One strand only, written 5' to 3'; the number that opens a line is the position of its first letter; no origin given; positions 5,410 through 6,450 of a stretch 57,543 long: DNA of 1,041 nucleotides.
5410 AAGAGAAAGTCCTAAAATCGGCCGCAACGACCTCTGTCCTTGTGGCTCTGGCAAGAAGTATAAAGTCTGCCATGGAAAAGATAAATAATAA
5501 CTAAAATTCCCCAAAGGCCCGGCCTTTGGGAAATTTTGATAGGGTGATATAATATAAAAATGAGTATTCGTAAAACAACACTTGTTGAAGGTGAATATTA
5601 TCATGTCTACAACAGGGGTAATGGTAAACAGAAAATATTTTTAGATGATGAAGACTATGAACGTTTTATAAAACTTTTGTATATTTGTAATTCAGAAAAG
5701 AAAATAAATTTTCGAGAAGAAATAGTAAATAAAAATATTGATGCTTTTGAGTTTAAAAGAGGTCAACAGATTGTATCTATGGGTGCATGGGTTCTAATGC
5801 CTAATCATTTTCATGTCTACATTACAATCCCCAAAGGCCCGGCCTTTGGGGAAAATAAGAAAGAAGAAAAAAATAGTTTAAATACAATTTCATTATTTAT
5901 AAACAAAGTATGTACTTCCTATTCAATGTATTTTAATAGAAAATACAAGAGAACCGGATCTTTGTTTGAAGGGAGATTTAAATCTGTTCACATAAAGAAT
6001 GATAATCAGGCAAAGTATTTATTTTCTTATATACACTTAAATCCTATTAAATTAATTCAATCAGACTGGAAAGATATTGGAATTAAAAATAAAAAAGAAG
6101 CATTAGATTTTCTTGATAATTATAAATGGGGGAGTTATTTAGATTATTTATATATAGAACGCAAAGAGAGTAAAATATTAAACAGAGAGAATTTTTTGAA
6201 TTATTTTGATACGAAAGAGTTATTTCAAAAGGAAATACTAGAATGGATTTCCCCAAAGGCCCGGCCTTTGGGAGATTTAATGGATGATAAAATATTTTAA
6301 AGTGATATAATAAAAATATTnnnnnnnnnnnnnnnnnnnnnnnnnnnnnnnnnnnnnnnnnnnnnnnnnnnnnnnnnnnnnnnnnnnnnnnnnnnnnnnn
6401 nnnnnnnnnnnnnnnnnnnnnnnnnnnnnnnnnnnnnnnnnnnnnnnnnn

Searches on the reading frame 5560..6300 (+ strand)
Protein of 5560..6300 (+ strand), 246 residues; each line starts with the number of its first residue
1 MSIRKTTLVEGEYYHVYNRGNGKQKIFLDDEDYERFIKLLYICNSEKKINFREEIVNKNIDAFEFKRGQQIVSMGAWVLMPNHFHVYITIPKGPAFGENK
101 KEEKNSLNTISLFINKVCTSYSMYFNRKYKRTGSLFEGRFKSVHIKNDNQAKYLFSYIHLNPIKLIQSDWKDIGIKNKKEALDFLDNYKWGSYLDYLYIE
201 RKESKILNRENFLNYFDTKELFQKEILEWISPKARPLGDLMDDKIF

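Call 6: search_protein_families(library=pfam, proteins=[window:5560-6300:+])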
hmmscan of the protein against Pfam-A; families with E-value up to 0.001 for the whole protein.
window:5560-6300:+ (246 aa): 0 families

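Call 23: search_protein_families(library=ncbifam, proteins=[window:5560-6300:+], max_evalue=0.01)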
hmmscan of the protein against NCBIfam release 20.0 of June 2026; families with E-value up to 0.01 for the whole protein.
window:5560-6300:+ (246 aa): 1 family
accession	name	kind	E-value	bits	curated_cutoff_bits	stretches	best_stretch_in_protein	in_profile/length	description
NF047646.1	REP_Tyr_transpos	equivalog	9.8e-13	48.2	80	1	45-164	20-133/146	REP-associated tyrosine transposase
